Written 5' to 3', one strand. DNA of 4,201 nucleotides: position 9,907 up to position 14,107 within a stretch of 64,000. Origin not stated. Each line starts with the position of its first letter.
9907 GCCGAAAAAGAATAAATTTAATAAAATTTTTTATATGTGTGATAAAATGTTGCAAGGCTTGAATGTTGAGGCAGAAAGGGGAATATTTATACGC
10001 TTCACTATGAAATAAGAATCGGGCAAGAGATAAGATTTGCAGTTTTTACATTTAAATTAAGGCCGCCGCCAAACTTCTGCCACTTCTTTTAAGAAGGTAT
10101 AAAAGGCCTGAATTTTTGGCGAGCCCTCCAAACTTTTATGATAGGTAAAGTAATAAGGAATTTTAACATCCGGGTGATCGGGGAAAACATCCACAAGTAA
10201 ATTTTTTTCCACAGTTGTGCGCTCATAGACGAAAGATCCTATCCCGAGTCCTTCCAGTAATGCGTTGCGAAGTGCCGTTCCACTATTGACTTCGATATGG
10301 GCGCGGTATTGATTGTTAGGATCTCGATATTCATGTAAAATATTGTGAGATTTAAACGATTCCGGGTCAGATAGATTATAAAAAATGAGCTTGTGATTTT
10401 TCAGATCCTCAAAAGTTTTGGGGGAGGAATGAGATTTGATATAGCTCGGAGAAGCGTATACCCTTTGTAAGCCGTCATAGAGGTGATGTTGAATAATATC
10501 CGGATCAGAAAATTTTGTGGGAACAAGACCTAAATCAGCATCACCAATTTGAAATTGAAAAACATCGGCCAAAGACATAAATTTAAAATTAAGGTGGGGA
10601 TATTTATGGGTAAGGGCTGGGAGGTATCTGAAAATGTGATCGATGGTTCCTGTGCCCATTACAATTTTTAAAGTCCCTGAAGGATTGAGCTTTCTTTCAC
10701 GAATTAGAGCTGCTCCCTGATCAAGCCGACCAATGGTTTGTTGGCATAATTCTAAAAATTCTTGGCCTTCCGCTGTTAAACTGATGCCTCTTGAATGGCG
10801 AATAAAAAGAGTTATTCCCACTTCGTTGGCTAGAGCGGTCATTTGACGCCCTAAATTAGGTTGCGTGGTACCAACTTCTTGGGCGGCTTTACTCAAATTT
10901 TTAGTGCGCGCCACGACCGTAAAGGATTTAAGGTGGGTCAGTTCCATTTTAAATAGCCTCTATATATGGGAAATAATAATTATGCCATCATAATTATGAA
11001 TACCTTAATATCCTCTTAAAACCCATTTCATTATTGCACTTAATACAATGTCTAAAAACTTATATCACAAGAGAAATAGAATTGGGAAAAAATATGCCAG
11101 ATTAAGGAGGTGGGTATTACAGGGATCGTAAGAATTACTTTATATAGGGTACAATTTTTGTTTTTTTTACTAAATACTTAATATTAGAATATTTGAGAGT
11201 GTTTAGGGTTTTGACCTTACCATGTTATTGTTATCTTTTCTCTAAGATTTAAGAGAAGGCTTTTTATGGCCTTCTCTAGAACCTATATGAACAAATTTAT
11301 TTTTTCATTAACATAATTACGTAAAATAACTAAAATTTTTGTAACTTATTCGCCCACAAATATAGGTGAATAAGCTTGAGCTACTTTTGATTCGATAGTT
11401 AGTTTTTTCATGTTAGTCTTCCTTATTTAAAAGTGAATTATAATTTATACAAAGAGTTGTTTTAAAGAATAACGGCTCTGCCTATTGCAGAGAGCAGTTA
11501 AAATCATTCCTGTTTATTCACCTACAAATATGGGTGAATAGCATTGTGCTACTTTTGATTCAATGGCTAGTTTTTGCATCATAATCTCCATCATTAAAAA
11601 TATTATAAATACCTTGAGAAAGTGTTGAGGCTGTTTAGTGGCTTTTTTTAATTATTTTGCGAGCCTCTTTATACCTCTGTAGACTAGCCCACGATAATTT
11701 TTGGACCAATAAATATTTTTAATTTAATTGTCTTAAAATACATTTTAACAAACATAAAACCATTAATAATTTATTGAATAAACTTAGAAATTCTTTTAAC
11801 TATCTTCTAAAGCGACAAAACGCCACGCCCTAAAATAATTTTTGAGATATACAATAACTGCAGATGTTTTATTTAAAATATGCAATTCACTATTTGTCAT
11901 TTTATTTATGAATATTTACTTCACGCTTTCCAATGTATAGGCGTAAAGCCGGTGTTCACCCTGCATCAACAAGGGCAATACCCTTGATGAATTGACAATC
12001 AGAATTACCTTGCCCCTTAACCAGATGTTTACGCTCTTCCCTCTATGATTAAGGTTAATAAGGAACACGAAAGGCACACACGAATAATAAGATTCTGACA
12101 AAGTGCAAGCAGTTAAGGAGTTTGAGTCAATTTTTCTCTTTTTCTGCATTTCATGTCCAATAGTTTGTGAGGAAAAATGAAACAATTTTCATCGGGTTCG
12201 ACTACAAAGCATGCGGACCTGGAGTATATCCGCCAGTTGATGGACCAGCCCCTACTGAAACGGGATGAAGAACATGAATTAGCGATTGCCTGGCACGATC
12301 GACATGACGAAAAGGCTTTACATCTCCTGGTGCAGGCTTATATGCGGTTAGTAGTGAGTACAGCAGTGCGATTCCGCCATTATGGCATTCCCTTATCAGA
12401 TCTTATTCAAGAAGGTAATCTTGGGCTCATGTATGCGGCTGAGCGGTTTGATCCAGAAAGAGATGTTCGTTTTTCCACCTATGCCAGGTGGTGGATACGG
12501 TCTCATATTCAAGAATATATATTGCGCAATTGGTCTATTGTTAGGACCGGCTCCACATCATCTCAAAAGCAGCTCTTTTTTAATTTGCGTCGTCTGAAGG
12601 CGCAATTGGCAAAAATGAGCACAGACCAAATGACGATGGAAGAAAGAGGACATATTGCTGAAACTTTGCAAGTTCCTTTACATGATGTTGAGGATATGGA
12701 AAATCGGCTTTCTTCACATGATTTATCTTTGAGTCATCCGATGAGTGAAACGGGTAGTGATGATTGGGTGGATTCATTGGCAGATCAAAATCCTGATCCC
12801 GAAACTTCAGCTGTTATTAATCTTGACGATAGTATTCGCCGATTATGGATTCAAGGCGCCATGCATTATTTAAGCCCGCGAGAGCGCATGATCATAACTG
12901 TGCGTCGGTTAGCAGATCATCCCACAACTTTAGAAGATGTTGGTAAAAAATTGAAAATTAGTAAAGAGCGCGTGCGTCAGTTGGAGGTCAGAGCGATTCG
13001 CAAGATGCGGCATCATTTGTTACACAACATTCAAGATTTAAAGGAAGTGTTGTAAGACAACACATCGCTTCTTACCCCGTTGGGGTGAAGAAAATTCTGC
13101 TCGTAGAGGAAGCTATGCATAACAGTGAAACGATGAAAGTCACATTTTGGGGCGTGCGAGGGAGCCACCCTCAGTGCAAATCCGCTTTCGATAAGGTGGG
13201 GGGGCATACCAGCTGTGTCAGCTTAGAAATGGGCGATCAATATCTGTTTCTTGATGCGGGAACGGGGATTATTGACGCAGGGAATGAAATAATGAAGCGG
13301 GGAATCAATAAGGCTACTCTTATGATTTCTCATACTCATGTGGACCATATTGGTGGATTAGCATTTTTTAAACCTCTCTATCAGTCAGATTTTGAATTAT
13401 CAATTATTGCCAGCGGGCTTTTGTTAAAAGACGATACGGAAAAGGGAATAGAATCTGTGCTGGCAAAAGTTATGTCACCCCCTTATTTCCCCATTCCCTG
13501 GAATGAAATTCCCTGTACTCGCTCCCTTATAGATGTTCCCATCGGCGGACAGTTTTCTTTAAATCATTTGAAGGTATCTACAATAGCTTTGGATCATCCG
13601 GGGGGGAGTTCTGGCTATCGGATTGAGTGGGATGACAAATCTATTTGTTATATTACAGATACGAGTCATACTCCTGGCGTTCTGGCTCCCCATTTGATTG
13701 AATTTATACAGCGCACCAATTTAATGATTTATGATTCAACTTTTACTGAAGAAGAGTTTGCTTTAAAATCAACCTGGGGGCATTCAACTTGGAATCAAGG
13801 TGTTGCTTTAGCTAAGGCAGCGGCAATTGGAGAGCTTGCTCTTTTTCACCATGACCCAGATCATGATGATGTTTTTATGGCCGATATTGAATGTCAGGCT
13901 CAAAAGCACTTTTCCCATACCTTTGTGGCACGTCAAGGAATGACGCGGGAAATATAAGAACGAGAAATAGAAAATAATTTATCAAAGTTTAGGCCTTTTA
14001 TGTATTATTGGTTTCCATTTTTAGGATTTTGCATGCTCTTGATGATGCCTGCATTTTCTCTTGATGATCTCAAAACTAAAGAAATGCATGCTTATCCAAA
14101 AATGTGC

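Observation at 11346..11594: Tandem pair of conserved 21-codon sORFs: an unannotatable small-peptide locus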

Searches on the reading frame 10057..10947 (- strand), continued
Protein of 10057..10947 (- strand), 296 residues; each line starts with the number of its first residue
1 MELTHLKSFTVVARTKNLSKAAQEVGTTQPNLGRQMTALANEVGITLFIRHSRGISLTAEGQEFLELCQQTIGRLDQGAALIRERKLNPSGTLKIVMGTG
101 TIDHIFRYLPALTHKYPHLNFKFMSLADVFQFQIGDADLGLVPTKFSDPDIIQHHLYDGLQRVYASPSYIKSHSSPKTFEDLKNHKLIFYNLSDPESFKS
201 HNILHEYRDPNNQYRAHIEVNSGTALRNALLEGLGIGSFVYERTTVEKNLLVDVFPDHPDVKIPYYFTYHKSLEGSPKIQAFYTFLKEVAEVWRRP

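Call 61: list_cluster_members(proteins=[P0001, P0027, P0032])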
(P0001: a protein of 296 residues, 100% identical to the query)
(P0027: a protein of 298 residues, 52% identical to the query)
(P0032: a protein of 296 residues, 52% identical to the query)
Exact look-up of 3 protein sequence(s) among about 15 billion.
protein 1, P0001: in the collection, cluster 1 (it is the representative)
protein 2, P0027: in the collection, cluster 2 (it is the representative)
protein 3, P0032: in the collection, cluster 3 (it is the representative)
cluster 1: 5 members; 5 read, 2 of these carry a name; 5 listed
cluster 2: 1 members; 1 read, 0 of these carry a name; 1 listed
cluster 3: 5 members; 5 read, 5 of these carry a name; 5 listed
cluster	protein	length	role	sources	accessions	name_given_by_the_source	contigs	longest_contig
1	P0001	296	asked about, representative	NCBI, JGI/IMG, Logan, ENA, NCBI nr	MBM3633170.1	MAG: LysR family transcriptional regulator [Alphaproteobacteria bacterium] | LysR family transcriptional regulator [Alphaproteobacteria bacterium]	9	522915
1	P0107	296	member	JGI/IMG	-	DNA-binding transcriptional LysR family regulator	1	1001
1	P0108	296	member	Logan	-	-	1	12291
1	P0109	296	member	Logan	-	-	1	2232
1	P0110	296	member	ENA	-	-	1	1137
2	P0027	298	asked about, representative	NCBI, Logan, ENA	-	-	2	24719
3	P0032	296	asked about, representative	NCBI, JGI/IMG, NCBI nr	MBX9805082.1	MAG: LysR family transcriptional regulator [Alphaproteobacteria bacterium] | DNA-binding transcriptional LysR family regulator | LysR family transcriptional regulator [Alphaproteobacteria bacterium]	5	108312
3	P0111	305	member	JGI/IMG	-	DNA-binding transcriptional LysR family regulator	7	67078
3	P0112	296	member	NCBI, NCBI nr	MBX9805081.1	MAG: LysR family transcriptional regulator [Alphaproteobacteria bacterium] | LysR family transcriptional regulator [Alphaproteobacteria bacterium]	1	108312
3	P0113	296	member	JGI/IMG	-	DNA-binding transcriptional LysR family regulator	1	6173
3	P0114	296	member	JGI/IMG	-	DNA-binding transcriptional LysR family regulator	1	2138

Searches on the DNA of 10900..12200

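Call 47: search_rna_families(source=window, start=10900, end=12200, threshold=evalue, max_evalue=10)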
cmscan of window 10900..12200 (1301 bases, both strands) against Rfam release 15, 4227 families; matches with E-value up to 10: 3.
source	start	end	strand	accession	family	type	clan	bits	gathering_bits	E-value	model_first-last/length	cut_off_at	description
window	11851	11893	-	RF01914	mir-932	Gene; miRNA;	-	16.5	54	1.9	16-59/76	no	mir-932 microRNA precursor family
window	11221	11270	-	RF00736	mir-320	Gene; miRNA;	-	14.8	55.5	4.5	1-76/76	no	mir-320 microRNA precursor family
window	11857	11967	-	RF02504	Atu_L1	Gene; sRNA;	-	14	60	2.1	1-174/174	no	Rhizobiales sRNA Atu_L1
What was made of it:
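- On Any Rfam RNA family (including Rhizobiales sRNAs such as AbcR-type): At E≤10 there are only three chance-level hits, none overlapping the sORFs (call 47).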

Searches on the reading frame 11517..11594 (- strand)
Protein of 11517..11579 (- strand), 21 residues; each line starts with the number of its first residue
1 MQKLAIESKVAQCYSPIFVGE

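Call 7: search_protein_families(library=ncbifam, proteins=[window:11517-11579:-, window:11517-11594:-], max_evalue=10)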
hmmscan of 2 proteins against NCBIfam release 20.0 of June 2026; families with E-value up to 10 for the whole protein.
seq(21 aa): 0 families

seq(26 aa): 0 families

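Call 8: search_protein_families(library=pfam, proteins=[window:11517-11579:-], max_evalue=10)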
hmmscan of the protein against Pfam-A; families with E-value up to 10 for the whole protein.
seq(21 aa): 0 families

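Call 77: search_solved_structures(query=A2, max_evalue=10, show_alignments=3)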
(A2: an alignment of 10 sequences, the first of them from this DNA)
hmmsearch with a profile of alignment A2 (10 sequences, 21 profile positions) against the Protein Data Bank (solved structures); distinct sequences matched with E-value up to 10: 1.
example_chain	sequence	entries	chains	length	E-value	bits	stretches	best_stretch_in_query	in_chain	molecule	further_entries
9dei_B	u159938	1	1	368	1.3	12.1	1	1-17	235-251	KREPB8; RNA editing catalytic complex core protein, B8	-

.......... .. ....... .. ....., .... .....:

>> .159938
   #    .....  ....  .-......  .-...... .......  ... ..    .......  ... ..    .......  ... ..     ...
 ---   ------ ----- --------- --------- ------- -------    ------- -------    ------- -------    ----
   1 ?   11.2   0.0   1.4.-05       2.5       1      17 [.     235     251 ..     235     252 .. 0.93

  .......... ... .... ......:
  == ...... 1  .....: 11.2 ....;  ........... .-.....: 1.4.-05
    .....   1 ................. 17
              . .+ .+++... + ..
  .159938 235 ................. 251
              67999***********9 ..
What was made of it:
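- Tried and rejected: A PDB profile search gave only a chance hit at E=1.3 (call 77).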

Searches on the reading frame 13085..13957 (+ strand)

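Call 5: search_protein_families(library=pfam, proteins=[window:13085-13957:+])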
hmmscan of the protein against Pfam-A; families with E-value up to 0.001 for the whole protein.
window:13085-13957:+ (290 aa): 2 families
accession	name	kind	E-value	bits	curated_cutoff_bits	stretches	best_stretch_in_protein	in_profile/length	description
PF12706.13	Lactamase_B_2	-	3.3e-18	66.4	27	1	79-256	34-200/200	Beta-lactamase superfamily domain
PF00753.33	Lactamase_B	-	0.00036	21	22.7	0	55-201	19-158/196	Metallo-beta-lactamase superfamily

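Call 33: search_protein_families(library=ncbifam, proteins=[window:13085-13957:+], max_evalue=0.00001)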
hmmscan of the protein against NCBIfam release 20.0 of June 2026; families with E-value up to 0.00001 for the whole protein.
window:13085-13957:+ (290 aa): 8 families
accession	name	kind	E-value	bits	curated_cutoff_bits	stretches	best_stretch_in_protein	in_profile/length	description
TIGR02651.1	RNase_Z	equivalog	1.3e-21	77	292.95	2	185-290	202-302/302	ribonuclease Z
NF000801.0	PRK00055.1-3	equivalog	2.5e-21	76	252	2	186-290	206-303/307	ribonuclease Z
NF002558.0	PRK02126.1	subfamily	1.5e-11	43.9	315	1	185-281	243-337/345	ribonuclease Z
NF000800.0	PRK00055.1-1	equivalog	1.6e-07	30.6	398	0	203-283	218-298/305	ribonuclease Z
TIGR03307.1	PhnP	equivalog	1.8e-07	30.8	272.25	0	157-267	127-232/249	phosphonate metabolism protein PhnP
NF000805.0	PRK00055.2-3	equivalog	4.7e-07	29.4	416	1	187-287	203-296/307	ribonuclease Z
NF041851.1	cyc_nuc_deg_phdiest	equivalog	8.1e-07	28.7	400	0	156-276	126-238/253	cyclic nucleotide-degrading phosphodiesterase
NF041257.1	GntH_guanitoxin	equivalog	6.2e-06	25.3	333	0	37-93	26-85/374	guanitoxin biosynthesis MBL fold metallo-hydrolase GntH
